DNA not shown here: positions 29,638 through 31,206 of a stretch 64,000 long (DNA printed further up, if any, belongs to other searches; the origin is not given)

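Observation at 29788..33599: FAD oxidoreductase + UbiA prenyltransferase + GT-C: a decaprenyl-phospho-arabinose-like donor module?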

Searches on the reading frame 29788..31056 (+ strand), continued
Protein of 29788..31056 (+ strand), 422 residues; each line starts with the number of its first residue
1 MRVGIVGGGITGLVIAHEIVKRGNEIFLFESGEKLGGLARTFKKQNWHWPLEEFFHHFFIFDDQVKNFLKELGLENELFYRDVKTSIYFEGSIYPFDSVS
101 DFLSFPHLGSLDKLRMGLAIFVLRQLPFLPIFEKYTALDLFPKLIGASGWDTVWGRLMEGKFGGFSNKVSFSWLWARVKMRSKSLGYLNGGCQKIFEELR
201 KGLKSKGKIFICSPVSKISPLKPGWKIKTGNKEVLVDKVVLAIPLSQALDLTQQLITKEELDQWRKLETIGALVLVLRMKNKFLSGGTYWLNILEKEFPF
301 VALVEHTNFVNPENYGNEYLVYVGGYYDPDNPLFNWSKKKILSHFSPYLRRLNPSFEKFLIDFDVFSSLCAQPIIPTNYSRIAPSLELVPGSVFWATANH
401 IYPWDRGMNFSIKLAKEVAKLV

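Call 75: search_protein_families(library=pfam, proteins=[L001:8235-9995:+, L001:11380-12837:-, L070:8529-9995:+, L070:11326-12744:+, L036:1375-3636:+, L067:8617-9408:+, L067:11310-12302:-, L021:3642-4835:+, L021:6434-7090:+, L021:7165-9222:+], max_evalue=0.001)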
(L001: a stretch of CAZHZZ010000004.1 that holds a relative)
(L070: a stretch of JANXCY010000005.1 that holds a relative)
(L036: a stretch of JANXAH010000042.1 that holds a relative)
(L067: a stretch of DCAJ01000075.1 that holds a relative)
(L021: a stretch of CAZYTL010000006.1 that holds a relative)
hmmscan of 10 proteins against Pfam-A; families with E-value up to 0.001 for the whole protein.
L001:8235-9995:+ (586 aa): 2 families
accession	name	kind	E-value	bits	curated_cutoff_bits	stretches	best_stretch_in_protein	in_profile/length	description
PF00905.27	Transpeptidase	-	1e-60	205.9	22.1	1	258-578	1-298/299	Penicillin binding protein transpeptidase domain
PF03717.20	PBP_dimer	-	2.1e-19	71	24.4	1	149-226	103-179/180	Penicillin-binding Protein dimerisation domain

L001:11380-12837:- (485 aa): 3 families
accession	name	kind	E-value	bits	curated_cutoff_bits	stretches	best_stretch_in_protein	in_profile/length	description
PF00587.30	tRNA-synt_2b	-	5.2e-20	72.7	29.3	1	110-279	6-176/179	tRNA synthetase class II core domain (G, H, P, S and T)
PF03129.25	HGTP_anticodon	-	4.5e-18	65.6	21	1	298-392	1-93/94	Anticodon binding domain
PF09180.16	ProRS-C_1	-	4e-16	59.4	31.5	1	419-485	1-71/71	Prolyl-tRNA synthetase, C-terminal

L070:8529-9995:+ (488 aa): 3 families
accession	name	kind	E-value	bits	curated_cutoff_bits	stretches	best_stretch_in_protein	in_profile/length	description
PF02601.20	Exonuc_VII_L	-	7.4e-101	338.2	35.9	2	215-430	1-214/315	Exonuclease VII, large subunit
PF13742.12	tRNA_anti_2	-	1.3e-30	105.9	27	1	97-191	1-94/95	OB-fold nucleic acid binding domain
PF01336.31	tRNA_anti-codon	-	2.8e-13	50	27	1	119-194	1-75/75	OB-fold nucleic acid binding domain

L070:11326-12744:+ (472 aa): 4 families
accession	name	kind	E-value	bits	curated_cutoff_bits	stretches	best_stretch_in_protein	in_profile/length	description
PF02878.22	PGM_PMM_I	-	5.9e-41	139.8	22.5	1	5-138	3-135/138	Phosphoglucomutase/phosphomannomutase, alpha/beta/alpha domain I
PF02880.22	PGM_PMM_III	-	6.2e-27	94.4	20.7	1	270-377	4-113/115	Phosphoglucomutase/phosphomannomutase, alpha/beta/alpha domain III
PF02879.22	PGM_PMM_II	-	6.5e-18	65.6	29.3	1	162-263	2-103/103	Phosphoglucomutase/phosphomannomutase, alpha/beta/alpha domain II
PF00408.26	PGM_PMM_IV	-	6.7e-10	39.3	23.1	1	418-465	21-64/68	Phosphoglucomutase/phosphomannomutase, C-terminal domain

L036:1375-3636:+ (753 aa): 8 families
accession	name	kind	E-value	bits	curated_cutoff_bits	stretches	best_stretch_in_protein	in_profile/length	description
PF01593.30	Amino_oxidase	-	2.6e-36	126.3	19.8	1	336-750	2-443/443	Flavin containing amine oxidoreductase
PF01266.30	DAO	-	1.3e-12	48.4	27.9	1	327-684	1-301/353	FAD dependent oxidoreductase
PF13450.12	NAD_binding_8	-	4.1e-12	46.6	21.9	1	330-389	1-60/68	NAD(P)-binding Rossmann-like domain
PF12831.13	FAD_oxidored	-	1.5e-05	24.9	27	1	327-365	1-39/416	FAD dependent oxidoreductase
PF00890.30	FAD_binding_2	-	3.6e-05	23.6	20.4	1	329-366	3-39/414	FAD binding domain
PF01946.23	Thi4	-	4.1e-05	23.4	26.2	1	323-362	15-55/235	Thi4 family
PF07992.20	Pyr_redox_2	-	0.00021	21.3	26.1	1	326-358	143-175/291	Pyridine nucleotide-disulphide oxidoreductase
PF00070.33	Pyr_redox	-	0.00028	21.8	22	0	328-358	2-32/82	Pyridine nucleotide-disulphide oxidoreductase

L067:8617-9408:+ (263 aa): 1 family
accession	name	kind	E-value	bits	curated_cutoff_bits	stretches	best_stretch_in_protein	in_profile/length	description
PF02698.23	DUF218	-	1.5e-27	96.5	27.6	1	78-246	1-133/133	DUF218 domain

L067:11310-12302:- (330 aa): 2 families
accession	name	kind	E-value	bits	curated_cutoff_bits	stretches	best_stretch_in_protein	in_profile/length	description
PF13480.13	Acetyltransf_6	-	3.5e-29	102.2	22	1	171-313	2-142/143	Acetyltransferase (GNAT) domain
PF04339.18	FemAB_like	-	0.00059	19.5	27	1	160-303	171-309/369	Peptidogalycan biosysnthesis/recognition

L021:3642-4835:+ (397 aa): 0 families

L021:6434-7090:+ (218 aa): 0 families

L021:7165-9222:+ (685 aa): 0 families

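Call 84: search_protein_families(library=ncbifam, proteins=[L014:14658-15698:-, L018:15696-16256:+, L024:3998-5026:+, L034:6272-7657:+], max_evalue=0.00001)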
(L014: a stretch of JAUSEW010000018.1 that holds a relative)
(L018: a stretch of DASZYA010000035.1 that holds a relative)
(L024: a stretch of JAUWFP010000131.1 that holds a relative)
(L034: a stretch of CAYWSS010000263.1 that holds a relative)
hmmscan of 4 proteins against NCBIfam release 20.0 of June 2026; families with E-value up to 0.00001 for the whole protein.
L014:14658-15698:- (346 aa): 30 families (the best 25 are shown)
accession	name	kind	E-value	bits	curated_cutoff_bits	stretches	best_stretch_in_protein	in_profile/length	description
TIGR03466.1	HpnA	hypoth_equivalog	4e-28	98.2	367.65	1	1-314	1-321/327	hopanoid-associated sugar epimerase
TIGR01181.1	dTDP_gluc_dehyt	equivalog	2.3e-23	82.8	365.1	1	2-320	1-317/321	dTDP-glucose 4,6-dehydratase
TIGR01179.1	galE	equivalog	3.5e-23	82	262.3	1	2-159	1-172/332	UDP-glucose 4-epimerase GalE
TIGR04180.1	EDH_00030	hypoth_equivalog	1.3e-21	77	475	1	3-246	1-259/297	NAD-dependent 4,6-dehydratase LegB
TIGR01746.1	Thioester-redct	subfamily_domain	6.4e-20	71.7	213.35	1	56-226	81-263/371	thioester reductase domain-containing protein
NF042422.1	oxyalk_red_OleD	equivalog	6.5e-20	71.7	580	1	1-206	1-210/329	2-alkyl-3-oxoalkanoate reductase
NF042423.1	oxyalk_red_Shew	equivalog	2.9e-18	66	580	1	2-165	10-176/331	2-alkyl-3-oxoalkanoate reductase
TIGR02197.1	heptose_epim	equivalog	1.9e-17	63.4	274.6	1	3-150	1-155/316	ADP-glyceromanno-heptose 6-epimerase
TIGR01777.1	yfcH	hypoth_equivalog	5.5e-17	62.3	207.35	1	3-259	1-256/292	TIGR01777 family oxidoreductase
NF043036.1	ErythonDh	equivalog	8.3e-16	58.1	325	1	1-145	1-160/321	D-erythronate dehydrogenase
NF007490.0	PRK10084.1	subfamily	6.1e-14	51.8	649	1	181-329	217-349/361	dTDP-glucose 4,6-dehydratase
NF007956.0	PRK10675.1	subfamily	2.6e-12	46.5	394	1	1-164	1-181/338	UDP-glucose 4-epimerase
TIGR01214.1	rmlD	equivalog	7e-12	45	224.05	1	2-160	1-147/285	dTDP-4-dehydrorhamnose reductase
TIGR02622.1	CDP_4_6_dhtase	equivalog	1.3e-11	44.2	278.45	1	2-149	6-168/352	CDP-glucose 4,6-dehydratase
NF038078.1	NRPS_MxcG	equivalog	1.4e-11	42.4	2300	1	54-241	1160-1349/1442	myxochelin non-ribosomal peptide synthetase MxcG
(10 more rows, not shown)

L018:15696-16256:+ (186 aa): 0 families

L024:3998-5026:+ (342 aa): 1 family
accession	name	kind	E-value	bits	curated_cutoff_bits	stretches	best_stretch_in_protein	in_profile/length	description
TIGR00374.1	TIGR00374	subfamily_domain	6.1e-32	111.3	43.2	1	17-322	2-309/323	flippase-like domain-containing protein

L034:6272-7657:+ (461 aa): 7 families
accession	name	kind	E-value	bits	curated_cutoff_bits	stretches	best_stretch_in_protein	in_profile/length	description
TIGR03026.1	NDP-sugDHase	subfamily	9.8e-91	304.5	189.8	1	1-435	1-413/413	nucleotide sugar dehydrogenase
NF041297.1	UDPGDh_AglM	equivalog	6e-84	282.4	670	1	1-447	1-427/429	UDP-glucose 6-dehydrogenase AglM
NF047673.2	TeichurnBiosyTuaD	equivalog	1e-80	272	700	1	2-458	3-434/439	UDP-glucose 6-dehydrogenase TuaD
NF040825.1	UDPMaNacDH_Arch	equivalog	1.5e-37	129.5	750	1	1-440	1-404/418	UDP-N-acetyl-D-mannosamine dehydrogenase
NF011631.0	PRK15057.1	equivalog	2e-25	89.7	757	1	1-373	1-343/388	UDP-glucose 6-dehydrogenase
NF008286.0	PRK11064.1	equivalog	1.8e-20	72.9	459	1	2-419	5-405/420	UDP-N-acetyl-D-mannosamine dehydrogenase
NF011729.0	PRK15182.1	equivalog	2.4e-12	46.4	592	1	2-369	8-357/425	Vi polysaccharide biosynthesis UDP-N-acetylglucosamine C-6 dehydrogenase TviB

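Call 86: find_encoding_contigs(protein=P0486, flank=10000, max_places=2)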
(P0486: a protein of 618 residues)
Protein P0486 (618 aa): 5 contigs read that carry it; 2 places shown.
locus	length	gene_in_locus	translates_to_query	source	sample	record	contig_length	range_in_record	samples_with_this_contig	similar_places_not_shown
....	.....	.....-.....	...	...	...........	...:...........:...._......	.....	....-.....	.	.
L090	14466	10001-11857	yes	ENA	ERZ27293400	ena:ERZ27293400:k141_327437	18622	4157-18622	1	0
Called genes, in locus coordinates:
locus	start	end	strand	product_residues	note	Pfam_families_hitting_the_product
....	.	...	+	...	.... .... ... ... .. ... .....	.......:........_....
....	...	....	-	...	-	-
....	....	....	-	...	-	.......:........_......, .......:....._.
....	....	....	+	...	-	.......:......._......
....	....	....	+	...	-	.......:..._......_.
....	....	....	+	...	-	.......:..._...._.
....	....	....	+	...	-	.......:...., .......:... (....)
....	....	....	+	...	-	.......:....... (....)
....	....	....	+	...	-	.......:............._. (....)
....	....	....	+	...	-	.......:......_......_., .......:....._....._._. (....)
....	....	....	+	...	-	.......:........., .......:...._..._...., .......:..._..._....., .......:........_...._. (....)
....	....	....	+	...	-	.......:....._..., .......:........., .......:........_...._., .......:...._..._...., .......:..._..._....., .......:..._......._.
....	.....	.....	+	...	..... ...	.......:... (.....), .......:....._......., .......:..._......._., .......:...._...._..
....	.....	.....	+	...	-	-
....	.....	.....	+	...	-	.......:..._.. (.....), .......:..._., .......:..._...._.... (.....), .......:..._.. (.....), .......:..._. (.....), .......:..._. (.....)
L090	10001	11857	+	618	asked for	PF01266:DAO (faint), PF01593:Amino_oxidase, PF13450:NAD_binding_8, PF04138:GtrA_DPMS_TM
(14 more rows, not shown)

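Call 87: find_encoding_contigs(protein=P0441, flank=10000, max_places=2)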
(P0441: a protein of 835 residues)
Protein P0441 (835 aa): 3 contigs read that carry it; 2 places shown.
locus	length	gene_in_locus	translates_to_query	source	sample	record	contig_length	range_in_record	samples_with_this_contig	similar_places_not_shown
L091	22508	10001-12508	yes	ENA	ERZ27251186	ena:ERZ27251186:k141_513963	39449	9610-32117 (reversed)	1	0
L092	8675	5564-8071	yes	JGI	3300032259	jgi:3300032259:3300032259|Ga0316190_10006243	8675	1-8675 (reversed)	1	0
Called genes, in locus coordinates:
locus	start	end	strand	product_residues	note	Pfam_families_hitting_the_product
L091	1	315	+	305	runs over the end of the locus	PF01370:Epimerase, PF02719:Polysacc_synt_2, PF04321:RmlD_sub_bind, PF07993:NAD_binding_4 (faint), PF16363:GDP_Man_Dehyd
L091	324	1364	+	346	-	PF00535:Glycos_transf_2, PF10111:Glyco_tranf_2_2, PF13641:Glyco_tranf_2_3, PF13632:Glyco_trans_2_3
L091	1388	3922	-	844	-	-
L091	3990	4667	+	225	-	PF13489:Methyltransf_23, PF03848:TehB (weak), PF05401:NodS, PF13847:Methyltransf_31, PF08241:Methyltransf_11, PF08242:Methyltransf_12, PF13649:Methyltransf_25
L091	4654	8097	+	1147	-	PF11847:GT-C_AftD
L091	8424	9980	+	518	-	PF13231:PMT_2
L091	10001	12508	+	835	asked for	PF07992:Pyr_redox_2 (faint), PF01266:DAO, PF01593:Amino_oxidase, PF13450:NAD_binding_8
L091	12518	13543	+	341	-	PF00535:Glycos_transf_2, PF10111:Glyco_tranf_2_2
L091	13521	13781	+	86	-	PF13459:Fer4_15, PF13370:Fer4_13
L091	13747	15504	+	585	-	PF04055:Radical_SAM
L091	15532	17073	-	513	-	PF13231:PMT_2, PF13414:TPR_11 (weak), PF00515:TPR_1, PF07719:TPR_2, PF13181:TPR_8, PF13414:TPR_11 (weak), PF13432:TPR_16, PF14559:TPR_19 (weak), +7 more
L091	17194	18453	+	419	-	PF08421:Methyltransf_13, PF13489:Methyltransf_23, PF08484:Methyltransf_14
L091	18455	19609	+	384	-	PF00534:Glycos_transf_1, PF13692:Glyco_trans_1_4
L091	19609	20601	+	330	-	PF00535:Glycos_transf_2, PF13641:Glyco_tranf_2_3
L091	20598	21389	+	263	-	PF13489:Methyltransf_23, PF05175:MTS (faint), PF13847:Methyltransf_31, PF08241:Methyltransf_11, PF08242:Methyltransf_12 (weak), PF13649:Methyltransf_25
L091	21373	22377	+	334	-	PF00535:Glycos_transf_2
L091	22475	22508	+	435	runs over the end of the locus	PF01041:DegT_DnrJ_EryC1, PF01053:Cys_Met_Meta_PP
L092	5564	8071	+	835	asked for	PF07992:Pyr_redox_2 (faint), PF01266:DAO, PF01593:Amino_oxidase, PF13450:NAD_binding_8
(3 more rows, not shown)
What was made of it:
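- Another member sits next to an AftD-type GT-C (call 87).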

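Call 88: find_encoding_contigs(protein=P0463, flank=10000, max_places=2)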
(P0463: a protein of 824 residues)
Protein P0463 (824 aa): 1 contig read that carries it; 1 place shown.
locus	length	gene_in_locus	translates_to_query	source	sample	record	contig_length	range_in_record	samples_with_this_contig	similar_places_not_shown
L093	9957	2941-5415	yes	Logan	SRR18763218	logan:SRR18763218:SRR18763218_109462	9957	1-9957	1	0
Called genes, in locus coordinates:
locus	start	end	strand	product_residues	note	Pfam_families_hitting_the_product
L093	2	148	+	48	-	?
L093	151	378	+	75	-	-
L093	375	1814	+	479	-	-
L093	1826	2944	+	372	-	PF00535:Glycos_transf_2, PF13641:Glyco_tranf_2_3 (weak)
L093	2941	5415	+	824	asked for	PF03706:LPG_synthase_TM, PF07992:Pyr_redox_2 (weak), PF00890:FAD_binding_2 (weak), PF01266:DAO, PF01593:Amino_oxidase, PF01946:Thi4 (weak), PF12831:FAD_oxidored, PF13450:NAD_binding_8, +3 more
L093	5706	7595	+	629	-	PF07514:TraI_2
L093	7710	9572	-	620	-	PF09820:AAA-ATPase_like, PF08011:PDDEXK_9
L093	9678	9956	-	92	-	?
